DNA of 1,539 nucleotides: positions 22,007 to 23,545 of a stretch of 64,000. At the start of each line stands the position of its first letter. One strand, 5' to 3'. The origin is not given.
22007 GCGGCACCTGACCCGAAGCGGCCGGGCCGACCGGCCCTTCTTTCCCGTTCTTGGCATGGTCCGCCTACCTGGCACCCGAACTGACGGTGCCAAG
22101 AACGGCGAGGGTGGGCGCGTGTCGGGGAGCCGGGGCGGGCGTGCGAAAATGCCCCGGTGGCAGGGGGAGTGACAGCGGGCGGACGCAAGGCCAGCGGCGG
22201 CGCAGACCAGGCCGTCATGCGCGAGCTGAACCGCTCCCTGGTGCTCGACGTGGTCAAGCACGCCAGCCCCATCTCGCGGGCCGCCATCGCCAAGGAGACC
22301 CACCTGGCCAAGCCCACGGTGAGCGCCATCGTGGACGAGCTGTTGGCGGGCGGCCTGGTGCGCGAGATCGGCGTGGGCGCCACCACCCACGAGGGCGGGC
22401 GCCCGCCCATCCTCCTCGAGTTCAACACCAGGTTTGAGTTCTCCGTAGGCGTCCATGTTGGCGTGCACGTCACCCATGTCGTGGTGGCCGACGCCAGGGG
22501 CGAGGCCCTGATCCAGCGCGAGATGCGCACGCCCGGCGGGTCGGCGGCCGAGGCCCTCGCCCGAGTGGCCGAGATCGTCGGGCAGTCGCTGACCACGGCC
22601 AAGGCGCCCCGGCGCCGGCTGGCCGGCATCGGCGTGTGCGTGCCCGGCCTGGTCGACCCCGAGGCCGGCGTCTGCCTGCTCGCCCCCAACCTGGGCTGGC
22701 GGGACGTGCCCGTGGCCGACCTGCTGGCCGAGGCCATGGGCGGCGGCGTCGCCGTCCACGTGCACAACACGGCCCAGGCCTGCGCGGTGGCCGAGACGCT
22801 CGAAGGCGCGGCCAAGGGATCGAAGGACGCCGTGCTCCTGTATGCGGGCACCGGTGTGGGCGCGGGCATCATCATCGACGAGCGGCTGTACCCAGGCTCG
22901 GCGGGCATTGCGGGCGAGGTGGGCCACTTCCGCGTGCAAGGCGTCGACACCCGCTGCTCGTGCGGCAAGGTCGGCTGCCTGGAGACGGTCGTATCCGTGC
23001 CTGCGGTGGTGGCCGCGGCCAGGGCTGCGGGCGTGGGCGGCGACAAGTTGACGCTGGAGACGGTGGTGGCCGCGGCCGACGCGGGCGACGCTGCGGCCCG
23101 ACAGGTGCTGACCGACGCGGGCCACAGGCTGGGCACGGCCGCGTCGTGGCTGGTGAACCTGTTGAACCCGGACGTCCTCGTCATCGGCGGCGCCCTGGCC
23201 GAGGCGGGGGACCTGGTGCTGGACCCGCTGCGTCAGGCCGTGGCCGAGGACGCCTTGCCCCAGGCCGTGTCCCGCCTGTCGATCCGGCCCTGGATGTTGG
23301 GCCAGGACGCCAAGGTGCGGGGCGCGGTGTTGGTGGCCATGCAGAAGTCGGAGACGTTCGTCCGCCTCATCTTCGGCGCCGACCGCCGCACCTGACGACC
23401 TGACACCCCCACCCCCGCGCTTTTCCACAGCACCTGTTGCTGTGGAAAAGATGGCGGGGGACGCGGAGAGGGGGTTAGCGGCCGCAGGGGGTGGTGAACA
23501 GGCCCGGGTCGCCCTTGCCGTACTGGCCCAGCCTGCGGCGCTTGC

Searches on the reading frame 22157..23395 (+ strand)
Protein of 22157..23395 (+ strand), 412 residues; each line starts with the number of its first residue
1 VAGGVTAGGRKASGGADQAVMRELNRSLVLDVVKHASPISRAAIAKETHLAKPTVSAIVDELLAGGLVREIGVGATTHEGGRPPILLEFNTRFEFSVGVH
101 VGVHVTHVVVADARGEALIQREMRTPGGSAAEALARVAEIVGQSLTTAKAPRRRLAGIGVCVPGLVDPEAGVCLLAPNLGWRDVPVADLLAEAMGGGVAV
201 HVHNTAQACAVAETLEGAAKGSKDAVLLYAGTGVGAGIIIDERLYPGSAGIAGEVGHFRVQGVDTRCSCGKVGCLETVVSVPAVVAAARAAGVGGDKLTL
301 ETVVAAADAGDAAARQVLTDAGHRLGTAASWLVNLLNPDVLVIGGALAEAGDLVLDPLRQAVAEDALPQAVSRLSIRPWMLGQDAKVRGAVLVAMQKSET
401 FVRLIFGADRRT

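Call 38: search_protein_families(library=pfam, proteins=[window:22157-23395:+], max_evalue=0.001)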
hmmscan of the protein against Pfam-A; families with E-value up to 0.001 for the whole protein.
window:22157-23395:+ (412 aa): 3 families
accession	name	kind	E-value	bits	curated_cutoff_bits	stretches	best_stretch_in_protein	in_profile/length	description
PF00480.26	ROK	-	2.2e-55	188.7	22.9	1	97-396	2-293/294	ROK family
PF12802.13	MarR_2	-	1.5e-06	28.7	27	1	27-69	8-51/61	MarR family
PF13412.12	HTH_24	-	9.5e-05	22.3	21.9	0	30-69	9-48/48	Winged helix-turn-helix DNA-binding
